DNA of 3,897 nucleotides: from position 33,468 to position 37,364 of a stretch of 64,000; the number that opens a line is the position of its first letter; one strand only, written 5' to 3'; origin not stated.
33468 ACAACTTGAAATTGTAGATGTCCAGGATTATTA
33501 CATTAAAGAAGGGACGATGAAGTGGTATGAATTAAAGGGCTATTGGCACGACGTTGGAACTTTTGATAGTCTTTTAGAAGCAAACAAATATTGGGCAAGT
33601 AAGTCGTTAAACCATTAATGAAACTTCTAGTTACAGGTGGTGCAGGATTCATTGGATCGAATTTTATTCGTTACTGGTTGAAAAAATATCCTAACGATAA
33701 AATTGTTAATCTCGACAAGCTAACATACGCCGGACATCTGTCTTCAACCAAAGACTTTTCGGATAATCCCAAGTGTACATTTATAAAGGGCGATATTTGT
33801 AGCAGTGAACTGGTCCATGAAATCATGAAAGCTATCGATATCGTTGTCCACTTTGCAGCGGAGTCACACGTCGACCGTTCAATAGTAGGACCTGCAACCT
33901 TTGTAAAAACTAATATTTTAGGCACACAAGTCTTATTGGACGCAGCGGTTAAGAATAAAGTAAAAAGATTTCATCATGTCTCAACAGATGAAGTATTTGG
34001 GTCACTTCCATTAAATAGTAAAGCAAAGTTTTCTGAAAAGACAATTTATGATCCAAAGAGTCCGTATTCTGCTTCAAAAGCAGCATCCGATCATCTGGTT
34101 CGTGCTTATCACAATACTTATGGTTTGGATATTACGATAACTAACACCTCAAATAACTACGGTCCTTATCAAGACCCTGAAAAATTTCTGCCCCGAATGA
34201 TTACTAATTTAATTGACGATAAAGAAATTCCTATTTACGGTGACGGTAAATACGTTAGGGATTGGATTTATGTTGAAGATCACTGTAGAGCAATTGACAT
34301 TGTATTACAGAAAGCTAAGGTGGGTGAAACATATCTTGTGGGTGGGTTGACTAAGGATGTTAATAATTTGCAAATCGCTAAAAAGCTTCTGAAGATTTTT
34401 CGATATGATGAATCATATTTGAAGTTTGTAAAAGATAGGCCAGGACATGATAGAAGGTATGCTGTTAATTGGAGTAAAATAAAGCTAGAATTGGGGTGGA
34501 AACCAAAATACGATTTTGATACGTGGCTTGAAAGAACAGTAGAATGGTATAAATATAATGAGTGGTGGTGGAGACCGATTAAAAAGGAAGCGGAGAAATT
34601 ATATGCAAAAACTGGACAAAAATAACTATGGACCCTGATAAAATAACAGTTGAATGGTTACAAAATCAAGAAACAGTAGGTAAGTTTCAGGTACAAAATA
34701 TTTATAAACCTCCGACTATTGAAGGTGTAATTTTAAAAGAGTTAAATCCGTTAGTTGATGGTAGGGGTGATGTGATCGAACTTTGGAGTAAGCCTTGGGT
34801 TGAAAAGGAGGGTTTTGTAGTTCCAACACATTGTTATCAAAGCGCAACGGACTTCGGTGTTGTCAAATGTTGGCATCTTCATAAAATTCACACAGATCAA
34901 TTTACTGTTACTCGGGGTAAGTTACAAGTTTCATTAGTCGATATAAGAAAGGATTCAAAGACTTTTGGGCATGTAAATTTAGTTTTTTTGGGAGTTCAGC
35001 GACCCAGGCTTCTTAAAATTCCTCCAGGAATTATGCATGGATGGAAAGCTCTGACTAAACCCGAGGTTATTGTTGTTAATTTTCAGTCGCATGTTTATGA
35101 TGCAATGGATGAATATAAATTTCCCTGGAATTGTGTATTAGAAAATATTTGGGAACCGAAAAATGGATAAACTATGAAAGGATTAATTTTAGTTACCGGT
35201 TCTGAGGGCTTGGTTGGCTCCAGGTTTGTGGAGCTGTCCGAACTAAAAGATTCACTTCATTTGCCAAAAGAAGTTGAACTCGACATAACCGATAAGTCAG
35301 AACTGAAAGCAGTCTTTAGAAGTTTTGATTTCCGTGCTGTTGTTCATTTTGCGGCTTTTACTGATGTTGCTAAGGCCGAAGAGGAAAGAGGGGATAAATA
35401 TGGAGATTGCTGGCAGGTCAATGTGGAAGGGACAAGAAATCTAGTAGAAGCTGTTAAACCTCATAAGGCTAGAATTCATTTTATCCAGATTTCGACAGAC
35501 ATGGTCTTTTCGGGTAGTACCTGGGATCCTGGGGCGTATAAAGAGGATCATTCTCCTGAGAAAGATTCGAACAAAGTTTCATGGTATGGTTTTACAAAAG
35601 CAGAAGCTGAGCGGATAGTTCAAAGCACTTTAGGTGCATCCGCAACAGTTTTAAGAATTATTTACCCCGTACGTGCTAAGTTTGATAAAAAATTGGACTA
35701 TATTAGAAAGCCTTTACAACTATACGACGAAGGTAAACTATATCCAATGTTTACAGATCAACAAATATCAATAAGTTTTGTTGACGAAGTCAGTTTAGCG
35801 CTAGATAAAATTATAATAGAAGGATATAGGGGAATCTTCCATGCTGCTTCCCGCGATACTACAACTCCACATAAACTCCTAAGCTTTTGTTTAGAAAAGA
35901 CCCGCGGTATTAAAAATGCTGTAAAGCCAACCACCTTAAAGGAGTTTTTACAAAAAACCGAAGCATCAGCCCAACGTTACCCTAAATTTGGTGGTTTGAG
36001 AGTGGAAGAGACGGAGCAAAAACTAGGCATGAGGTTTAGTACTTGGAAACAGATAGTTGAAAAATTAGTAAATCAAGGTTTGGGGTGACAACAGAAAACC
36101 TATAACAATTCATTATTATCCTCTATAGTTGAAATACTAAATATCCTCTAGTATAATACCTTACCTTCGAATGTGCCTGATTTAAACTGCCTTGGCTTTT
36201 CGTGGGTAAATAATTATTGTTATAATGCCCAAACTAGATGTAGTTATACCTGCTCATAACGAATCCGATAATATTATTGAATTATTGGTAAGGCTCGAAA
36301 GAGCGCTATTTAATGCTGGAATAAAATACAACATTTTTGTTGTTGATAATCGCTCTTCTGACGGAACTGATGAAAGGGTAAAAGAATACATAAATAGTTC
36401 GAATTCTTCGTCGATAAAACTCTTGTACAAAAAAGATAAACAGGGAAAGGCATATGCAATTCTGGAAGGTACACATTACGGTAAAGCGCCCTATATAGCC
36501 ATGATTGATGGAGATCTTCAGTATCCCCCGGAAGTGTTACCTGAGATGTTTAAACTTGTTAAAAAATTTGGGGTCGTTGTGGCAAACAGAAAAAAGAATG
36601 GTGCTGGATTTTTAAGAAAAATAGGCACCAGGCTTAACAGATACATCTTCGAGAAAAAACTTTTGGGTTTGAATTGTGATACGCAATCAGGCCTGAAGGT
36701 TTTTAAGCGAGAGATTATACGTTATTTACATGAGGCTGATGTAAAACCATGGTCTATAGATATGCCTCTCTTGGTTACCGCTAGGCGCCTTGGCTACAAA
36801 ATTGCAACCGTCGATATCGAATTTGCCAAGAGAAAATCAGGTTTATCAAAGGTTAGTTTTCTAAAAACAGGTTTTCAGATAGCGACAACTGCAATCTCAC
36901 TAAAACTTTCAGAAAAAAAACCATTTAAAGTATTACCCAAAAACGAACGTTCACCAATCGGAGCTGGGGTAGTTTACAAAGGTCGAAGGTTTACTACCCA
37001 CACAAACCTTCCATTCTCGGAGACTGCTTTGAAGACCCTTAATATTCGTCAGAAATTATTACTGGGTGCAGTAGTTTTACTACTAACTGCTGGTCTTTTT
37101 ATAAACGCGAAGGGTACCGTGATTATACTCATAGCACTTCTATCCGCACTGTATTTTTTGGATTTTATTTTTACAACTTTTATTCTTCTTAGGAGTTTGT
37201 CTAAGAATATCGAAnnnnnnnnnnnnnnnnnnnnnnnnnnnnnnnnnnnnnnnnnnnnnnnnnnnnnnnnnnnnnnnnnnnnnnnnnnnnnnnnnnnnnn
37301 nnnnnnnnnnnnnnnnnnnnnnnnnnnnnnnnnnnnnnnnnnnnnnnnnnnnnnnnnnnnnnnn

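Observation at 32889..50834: Rhamnose-based surface-glycan island followed by sortase and substrate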

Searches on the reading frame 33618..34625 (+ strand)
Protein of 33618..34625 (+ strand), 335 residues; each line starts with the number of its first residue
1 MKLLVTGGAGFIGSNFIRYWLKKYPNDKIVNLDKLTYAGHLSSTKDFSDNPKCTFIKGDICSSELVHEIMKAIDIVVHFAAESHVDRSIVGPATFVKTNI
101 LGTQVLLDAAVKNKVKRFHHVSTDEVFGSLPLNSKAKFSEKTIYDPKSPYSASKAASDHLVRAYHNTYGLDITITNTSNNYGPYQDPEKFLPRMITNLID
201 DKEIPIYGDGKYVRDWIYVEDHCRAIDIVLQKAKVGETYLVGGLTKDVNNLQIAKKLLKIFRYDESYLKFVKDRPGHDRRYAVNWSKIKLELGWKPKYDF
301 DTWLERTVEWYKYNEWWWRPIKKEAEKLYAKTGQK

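Call 3: search_protein_families(library=pfam, proteins=[window:33618-34625:+], max_evalue=0.01)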
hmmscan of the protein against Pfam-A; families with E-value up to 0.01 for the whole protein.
window:33618-34625:+ (335 aa): 8 families
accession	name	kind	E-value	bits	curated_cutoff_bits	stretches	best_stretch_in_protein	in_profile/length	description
PF16363.11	GDP_Man_Dehyd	-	1.4e-79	268.5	27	1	4-306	1-331/332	GDP-mannose 4,6 dehydratase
PF01370.27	Epimerase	-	3.5e-66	223.5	20.9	1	4-242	2-240/240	NAD dependent epimerase/dehydratase family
PF01073.25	3Beta_HSD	-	8e-23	81.3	22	1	4-224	1-223/280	3-beta hydroxysteroid dehydrogenase/isomerase family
PF02719.21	Polysacc_synt_2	-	4.3e-19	69.2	20.2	1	3-132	1-137/293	Polysaccharide biosynthesis protein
PF07993.18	NAD_binding_4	-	4.7e-18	65.7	20.1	1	5-219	1-251/258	Male sterility protein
PF04321.23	RmlD_sub_bind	-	4.6e-14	52.6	27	1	1-265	1-235/287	RmlD substrate binding domain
PF13460.12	NAD_binding_10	-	1.5e-08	35.1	27.2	1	40-174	28-140/184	NAD(P)H-binding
PF05368.20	NmrA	-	0.0018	18.4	27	1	2-147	4-127/298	NmrA-like family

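Call 70: search_protein_families(library=ncbifam, proteins=[window:33618-34625:+], max_evalue=1e-8)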
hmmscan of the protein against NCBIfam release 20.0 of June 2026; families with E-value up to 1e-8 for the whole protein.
window:33618-34625:+ (335 aa): 24 families
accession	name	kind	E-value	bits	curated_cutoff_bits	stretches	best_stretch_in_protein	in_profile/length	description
TIGR01181.1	dTDP_gluc_dehyt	equivalog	3.1e-140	466.8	365.1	1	2-321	1-321/321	dTDP-glucose 4,6-dehydratase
NF007490.0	PRK10084.1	subfamily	3.8e-108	361.7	649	1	1-327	1-350/361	dTDP-glucose 4,6-dehydratase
NF007582.0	PRK10217.1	equivalog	5.9e-100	334.8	698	1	2-323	3-343/355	dTDP-glucose 4,6-dehydratase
TIGR04180.1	EDH_00030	hypoth_equivalog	2e-41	142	475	1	4-298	2-296/297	NAD-dependent 4,6-dehydratase LegB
TIGR01179.1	galE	equivalog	2.2e-35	122.1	262.3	1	2-313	1-327/332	UDP-glucose 4-epimerase GalE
TIGR02622.1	CDP_4_6_dhtase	equivalog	5.6e-24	84.9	278.45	1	2-313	6-332/352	CDP-glucose 4,6-dehydratase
NF011728.1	PRK15181.1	equivalog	1.9e-23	83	760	1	3-312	18-338/348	Vi polysaccharide biosynthesis UDP-N-acetylglucosaminuronic acid C-4 epimerase TviC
TIGR02197.1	heptose_epim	equivalog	2.2e-21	76.3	274.6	1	3-267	1-268/316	ADP-glyceromanno-heptose 6-epimerase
TIGR03589.1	PseB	equivalog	1.4e-20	73.5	407.75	1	3-167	7-168/324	UDP-N-acetylglucosamine 4,6-dehydratase (inverting)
NF007956.0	PRK10675.1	subfamily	6.8e-20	71.5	394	1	1-161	1-160/338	UDP-glucose 4-epimerase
TIGR03466.1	HpnA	hypoth_equivalog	2.1e-19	69.6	367.65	1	1-258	1-243/327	hopanoid-associated sugar epimerase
TIGR01472.1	gmd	equivalog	3.5e-16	59.4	415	1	53-251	56-260/342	GDP-mannose 4,6-dehydratase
NF052578.1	StrlDmthSdmBMthl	equivalog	1.1e-15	58.2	600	1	1-250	1-236/328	sterol demethylase protein SdmB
NF047922.1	GDPFucSynFcl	equivalog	4.2e-15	56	500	1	90-313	72-303/308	GDP-L-fucose synthase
NF043036.1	ErythonDh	equivalog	7.8e-14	51.6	325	1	1-165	1-164/321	D-erythronate dehydrogenase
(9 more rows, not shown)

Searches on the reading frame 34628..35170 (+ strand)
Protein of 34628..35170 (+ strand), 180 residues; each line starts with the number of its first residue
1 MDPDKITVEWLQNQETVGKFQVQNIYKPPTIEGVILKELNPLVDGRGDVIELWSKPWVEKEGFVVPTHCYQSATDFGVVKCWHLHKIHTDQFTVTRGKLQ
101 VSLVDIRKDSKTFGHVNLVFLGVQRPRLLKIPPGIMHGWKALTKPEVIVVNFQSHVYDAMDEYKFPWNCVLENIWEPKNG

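Call 3: search_protein_families(library=pfam, proteins=[window:34628-35170:+], max_evalue=0.01)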
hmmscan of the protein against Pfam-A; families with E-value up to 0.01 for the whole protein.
window:34628-35170:+ (180 aa): 2 families
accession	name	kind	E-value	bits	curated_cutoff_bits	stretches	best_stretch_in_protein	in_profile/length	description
PF00908.23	dTDP_sugar_isom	-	2e-18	67.1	27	1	30-168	3-144/168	dTDP-4-dehydrorhamnose 3,5-epimerase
PF14667.12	Polysacc_synt_C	-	3.1e-05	24.5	28.7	1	71-160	22-106/111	Polysaccharide biosynthesis C-terminal domain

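Call 70: search_protein_families(library=ncbifam, proteins=[window:34628-35170:+], max_evalue=1e-8)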
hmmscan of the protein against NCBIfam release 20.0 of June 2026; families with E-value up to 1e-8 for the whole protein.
window:34628-35170:+ (180 aa): 1 family
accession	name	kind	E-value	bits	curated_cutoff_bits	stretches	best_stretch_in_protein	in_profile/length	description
TIGR01221.1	rmlC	equivalog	2.1e-12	47.2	155.75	1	30-168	6-146/176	dTDP-4-dehydrorhamnose 3,5-epimerase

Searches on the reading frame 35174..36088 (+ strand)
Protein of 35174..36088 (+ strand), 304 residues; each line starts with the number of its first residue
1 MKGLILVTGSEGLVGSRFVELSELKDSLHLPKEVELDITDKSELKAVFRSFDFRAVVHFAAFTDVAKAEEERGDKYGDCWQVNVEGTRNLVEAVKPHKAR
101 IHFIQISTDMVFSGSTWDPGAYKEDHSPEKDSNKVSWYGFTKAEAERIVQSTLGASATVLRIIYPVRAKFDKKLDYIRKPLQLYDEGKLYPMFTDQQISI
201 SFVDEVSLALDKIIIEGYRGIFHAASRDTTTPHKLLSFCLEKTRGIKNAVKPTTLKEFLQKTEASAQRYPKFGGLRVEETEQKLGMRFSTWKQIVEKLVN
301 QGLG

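Call 3: search_protein_families(library=pfam, proteins=[window:35174-36088:+], max_evalue=0.01)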
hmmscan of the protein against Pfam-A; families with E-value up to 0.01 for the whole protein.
window:35174-36088:+ (304 aa): 7 families
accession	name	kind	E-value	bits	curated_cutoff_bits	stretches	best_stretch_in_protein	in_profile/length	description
PF04321.23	RmlD_sub_bind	-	1.6e-35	123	27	1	5-301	3-284/287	RmlD substrate binding domain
PF01370.27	Epimerase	-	3.1e-18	66.5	20.9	1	5-160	1-167/240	NAD dependent epimerase/dehydratase family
PF16363.11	GDP_Man_Dehyd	-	1.4e-13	51.5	27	1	34-151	57-166/332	GDP-mannose 4,6 dehydratase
PF01073.25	3Beta_HSD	-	7.5e-11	42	22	1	27-152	43-160/280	3-beta hydroxysteroid dehydrogenase/isomerase family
PF07993.18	NAD_binding_4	-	8.1e-10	38.7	20.1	1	54-163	90-205/258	Male sterility protein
PF02719.21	Polysacc_synt_2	-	1.5e-08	34.6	20.2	1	36-110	61-130/293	Polysaccharide biosynthesis protein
PF08659.16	KR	-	0.00048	20.5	22.6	1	23-100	47-129/180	KR domain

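Call 70: search_protein_families(library=ncbifam, proteins=[window:35174-36088:+], max_evalue=1e-8)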
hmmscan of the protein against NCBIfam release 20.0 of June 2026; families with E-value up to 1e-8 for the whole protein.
window:35174-36088:+ (304 aa): 3 families
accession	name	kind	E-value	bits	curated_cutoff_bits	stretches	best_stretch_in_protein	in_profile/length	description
TIGR01214.1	rmlD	equivalog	5e-31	107.8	224.05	1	5-301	2-284/285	dTDP-4-dehydrorhamnose reductase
TIGR01181.1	dTDP_gluc_dehyt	equivalog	2.3e-13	49.9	365.1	1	20-151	42-164/321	dTDP-glucose 4,6-dehydratase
TIGR01179.1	galE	equivalog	1.2e-11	44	262.3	1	33-172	51-183/332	UDP-glucose 4-epimerase GalE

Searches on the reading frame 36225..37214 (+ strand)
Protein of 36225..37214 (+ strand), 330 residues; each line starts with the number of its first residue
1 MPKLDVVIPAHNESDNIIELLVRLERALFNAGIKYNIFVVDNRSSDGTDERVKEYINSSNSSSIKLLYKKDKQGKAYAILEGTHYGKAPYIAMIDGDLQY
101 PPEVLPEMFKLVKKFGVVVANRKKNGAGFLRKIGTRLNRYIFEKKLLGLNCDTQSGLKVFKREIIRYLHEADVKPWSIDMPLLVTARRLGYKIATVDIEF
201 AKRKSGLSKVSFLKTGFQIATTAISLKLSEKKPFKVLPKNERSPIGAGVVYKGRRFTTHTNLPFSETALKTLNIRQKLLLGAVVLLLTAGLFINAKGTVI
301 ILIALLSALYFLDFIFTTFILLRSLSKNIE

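Call 61: search_solved_structures(query=window:36225-37214:+, max_evalue=0.001)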
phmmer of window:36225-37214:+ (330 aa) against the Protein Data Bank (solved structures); distinct sequences matched with E-value up to 0.001: 9.
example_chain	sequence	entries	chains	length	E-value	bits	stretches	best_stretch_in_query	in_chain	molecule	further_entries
9hwj_A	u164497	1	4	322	2.6e-16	63.3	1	2-214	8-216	Undecaprenyl-phosphate 4-deoxy-4-formamido-L-arabinose transferase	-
5mlz_A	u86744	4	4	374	3.8e-15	59.5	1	3-210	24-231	Dolichol monophosphate mannose synthase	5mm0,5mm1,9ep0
9bhc_C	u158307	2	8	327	9.3e-15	58.2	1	2-214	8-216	Undecaprenyl-phosphate 4-deoxy-4-formamido-L-arabinose transferase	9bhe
8vxh_A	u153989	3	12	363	1.3e-14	57.7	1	2-214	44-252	Undecaprenyl-phosphate 4-deoxy-4-formamido-L-arabinose transferase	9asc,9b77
5eke_A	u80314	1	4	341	2.1e-11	47.2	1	3-135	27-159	Uncharacterized glycosyltransferase sll0501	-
5ekp_C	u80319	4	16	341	2.1e-11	47.2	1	3-135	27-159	Uncharacterized glycosyltransferase sll0501 | Glycosyltransferase sll0501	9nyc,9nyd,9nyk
9nye_A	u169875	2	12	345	2.2e-11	47.1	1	3-135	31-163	Glycosyltransferase sll0501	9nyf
6yv7_B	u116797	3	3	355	1.6e-05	27.8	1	2-103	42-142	Glycosyl transferase, family 2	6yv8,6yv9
6yv7_A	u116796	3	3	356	1.7e-05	27.8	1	2-103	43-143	Glycosyl transferase, family 2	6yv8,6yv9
